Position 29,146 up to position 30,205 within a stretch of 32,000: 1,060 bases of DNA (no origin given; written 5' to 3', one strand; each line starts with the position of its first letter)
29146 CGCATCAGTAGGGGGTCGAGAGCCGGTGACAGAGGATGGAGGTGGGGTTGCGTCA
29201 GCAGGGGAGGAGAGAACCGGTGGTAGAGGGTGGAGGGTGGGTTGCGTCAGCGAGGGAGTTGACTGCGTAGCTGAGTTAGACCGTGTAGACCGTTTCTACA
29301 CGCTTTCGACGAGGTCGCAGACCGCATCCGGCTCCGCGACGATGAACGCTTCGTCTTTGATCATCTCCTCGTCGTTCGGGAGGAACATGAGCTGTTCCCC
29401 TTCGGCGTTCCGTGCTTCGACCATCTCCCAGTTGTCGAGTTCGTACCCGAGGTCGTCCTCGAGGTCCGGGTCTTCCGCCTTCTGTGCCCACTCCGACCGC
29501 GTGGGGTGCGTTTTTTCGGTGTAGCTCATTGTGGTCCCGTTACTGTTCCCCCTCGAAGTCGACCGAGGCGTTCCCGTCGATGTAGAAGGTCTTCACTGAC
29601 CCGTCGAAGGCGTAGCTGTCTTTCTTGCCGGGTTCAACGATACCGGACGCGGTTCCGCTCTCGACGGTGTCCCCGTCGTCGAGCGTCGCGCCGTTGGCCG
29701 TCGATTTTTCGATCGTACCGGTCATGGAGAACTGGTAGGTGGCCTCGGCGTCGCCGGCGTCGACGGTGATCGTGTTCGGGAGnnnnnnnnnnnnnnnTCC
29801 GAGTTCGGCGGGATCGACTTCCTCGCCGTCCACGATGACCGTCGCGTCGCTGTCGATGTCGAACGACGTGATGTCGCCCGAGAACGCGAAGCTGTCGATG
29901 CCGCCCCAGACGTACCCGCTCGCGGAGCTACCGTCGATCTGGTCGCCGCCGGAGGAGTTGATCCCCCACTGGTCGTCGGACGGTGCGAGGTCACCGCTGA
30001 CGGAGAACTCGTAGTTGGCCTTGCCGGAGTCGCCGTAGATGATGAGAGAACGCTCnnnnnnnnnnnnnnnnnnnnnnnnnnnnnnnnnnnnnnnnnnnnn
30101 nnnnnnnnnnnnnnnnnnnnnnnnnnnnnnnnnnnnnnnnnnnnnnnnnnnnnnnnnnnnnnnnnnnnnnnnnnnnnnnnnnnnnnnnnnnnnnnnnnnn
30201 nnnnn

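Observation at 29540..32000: Parallel beta-helix enzyme followed by four tandem acidic modules, an AlgE-like A+R architecture next to a uronic-acid pathway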

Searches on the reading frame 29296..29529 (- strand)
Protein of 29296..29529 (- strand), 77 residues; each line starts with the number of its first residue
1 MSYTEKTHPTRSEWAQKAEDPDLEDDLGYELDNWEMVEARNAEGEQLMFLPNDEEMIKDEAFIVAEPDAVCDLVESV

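Call 23: search_protein_families(library=pfam, proteins=[window:29296-29529:-], max_evalue=0.001)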
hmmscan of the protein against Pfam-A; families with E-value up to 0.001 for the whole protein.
window:29296-29529:- (77 aa): 0 families
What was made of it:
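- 29296..29529 (-): Conserved 77-aa acidic ORF immediately downstream. It may be co-transcribed. Its function is unknown, and its association with the beta-helix gene is positional only. It has no Pfam hit (call 23).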

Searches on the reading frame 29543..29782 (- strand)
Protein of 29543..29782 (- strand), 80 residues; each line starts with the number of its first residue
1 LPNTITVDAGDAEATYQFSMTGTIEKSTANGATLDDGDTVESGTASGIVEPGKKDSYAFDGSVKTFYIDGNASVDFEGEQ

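Call 11: search_protein_families(library=pfam, proteins=[window:29543-29782:-], max_evalue=10)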
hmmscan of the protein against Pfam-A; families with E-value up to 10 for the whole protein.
seq(80 aa): 0 families

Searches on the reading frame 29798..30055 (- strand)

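Call 11: search_protein_families(library=pfam, proteins=[window:29798-30055:-], max_evalue=10)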
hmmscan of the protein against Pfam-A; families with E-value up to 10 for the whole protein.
seq(86 aa): 2 families
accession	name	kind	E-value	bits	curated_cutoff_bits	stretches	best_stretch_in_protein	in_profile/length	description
PF24828.1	DUF7713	-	0.045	13.8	24.1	1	50-86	11-48/68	Domain of unknown function (DUF7713)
PF25748.1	Herpes_ORF30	-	0.13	12.3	27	1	18-60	31-73/210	Ictalurid herpesvirus ORF30 protein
